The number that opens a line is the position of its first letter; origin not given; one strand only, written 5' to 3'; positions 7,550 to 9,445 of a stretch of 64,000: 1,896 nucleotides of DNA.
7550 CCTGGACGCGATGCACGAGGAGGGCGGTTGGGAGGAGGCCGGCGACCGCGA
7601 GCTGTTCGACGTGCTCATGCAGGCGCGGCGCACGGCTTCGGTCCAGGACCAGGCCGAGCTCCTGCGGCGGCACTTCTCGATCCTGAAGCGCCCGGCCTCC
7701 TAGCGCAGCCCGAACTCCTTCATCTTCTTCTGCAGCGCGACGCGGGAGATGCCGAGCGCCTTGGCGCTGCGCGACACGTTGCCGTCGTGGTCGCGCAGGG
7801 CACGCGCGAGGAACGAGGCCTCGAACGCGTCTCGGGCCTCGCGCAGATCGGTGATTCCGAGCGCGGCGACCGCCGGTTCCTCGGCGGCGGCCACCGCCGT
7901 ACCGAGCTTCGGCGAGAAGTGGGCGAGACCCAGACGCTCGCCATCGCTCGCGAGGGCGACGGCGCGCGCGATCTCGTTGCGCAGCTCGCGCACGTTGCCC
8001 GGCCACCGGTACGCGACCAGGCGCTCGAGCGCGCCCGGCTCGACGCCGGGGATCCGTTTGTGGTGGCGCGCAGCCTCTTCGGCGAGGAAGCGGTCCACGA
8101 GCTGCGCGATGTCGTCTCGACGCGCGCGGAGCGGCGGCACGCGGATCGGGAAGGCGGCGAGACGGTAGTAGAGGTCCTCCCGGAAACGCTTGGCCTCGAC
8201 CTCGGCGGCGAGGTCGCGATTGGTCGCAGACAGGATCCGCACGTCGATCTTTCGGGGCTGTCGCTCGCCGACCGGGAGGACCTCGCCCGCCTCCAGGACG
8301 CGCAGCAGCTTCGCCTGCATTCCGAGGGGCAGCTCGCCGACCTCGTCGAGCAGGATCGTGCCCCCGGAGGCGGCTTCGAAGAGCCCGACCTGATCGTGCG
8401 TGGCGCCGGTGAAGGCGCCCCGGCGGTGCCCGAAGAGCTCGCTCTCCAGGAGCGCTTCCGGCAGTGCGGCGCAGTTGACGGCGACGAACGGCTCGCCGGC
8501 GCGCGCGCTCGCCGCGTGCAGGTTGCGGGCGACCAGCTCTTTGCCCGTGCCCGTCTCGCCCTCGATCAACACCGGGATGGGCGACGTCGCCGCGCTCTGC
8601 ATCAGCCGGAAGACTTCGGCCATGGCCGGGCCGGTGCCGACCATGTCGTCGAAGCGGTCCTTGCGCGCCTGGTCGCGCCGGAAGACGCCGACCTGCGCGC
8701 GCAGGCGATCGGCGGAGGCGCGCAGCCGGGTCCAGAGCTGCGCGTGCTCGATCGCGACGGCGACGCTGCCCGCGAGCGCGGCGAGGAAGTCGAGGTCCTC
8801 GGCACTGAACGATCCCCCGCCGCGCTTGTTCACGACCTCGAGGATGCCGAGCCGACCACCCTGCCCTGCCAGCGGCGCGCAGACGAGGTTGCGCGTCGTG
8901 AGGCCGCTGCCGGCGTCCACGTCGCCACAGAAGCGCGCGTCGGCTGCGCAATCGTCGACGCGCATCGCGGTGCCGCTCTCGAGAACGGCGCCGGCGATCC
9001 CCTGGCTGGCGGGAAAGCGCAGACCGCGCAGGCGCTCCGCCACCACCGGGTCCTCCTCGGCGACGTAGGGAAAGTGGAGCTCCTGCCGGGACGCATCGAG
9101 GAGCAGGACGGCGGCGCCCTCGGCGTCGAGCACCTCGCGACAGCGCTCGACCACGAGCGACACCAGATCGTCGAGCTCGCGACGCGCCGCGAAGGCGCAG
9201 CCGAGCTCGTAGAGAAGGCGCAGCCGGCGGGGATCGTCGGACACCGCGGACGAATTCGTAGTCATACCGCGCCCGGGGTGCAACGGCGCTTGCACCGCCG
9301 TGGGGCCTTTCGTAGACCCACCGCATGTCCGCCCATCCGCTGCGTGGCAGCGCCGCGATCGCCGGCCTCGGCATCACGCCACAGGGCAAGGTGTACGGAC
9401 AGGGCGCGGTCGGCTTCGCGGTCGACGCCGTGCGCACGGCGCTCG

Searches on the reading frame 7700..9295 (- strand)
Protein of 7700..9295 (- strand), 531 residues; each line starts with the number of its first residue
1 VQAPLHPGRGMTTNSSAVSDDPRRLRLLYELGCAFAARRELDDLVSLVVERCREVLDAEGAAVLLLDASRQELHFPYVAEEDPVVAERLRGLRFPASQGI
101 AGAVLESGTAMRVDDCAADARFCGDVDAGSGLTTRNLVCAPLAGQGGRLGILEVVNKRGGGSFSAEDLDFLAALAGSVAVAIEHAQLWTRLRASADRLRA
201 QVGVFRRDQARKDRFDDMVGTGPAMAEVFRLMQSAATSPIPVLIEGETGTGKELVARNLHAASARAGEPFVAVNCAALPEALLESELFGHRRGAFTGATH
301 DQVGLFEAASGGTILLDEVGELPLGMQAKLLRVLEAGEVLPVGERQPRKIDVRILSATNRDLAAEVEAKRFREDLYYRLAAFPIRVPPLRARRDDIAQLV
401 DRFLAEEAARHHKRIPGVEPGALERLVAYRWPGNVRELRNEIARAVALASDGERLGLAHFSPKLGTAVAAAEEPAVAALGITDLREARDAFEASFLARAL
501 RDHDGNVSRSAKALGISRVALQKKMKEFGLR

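Call 9: search_protein_families(library=pfam, proteins=[window:7700-9295:-], max_evalue=0.01)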
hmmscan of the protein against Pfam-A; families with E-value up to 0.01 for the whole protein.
window:7700-9295:- (531 aa): 10 families
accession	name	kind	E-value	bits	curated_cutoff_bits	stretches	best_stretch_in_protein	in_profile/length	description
PF00158.32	Sigma54_activat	-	5e-69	231.7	20.2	1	219-384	2-167/168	Sigma-54 interaction domain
PF14532.12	Sigma54_activ_2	-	3.4e-22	79.6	25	1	219-389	1-138/138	Sigma-54 interaction domain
PF25601.1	AAA_lid_14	-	2.9e-21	75.5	27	1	390-471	1-81/87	AAA+ ATPase lid domain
PF01590.32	GAF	-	1.7e-16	61.4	22.4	1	40-182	1-133/133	GAF domain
PF13185.12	GAF_2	-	2.6e-16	60.5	28.6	1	39-183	2-136/136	GAF domain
PF13492.12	GAF_3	-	1.3e-11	45.4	27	1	40-184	1-129/129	GAF domain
PF02954.25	HTH_8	-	9.4e-10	38.5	22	1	490-528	4-42/42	Bacterial regulatory protein, Fis family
PF07728.20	AAA_5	-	6.2e-08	33.2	22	1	241-360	1-123/139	AAA domain (dynein-related subfamily)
PF07724.20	AAA_2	-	0.00028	21.4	27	1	242-351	6-116/166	AAA domain (Cdc48 subfamily)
PF18024.7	HTH_50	-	0.00047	20.2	27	1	483-530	3-49/50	Helix-turn-helix domain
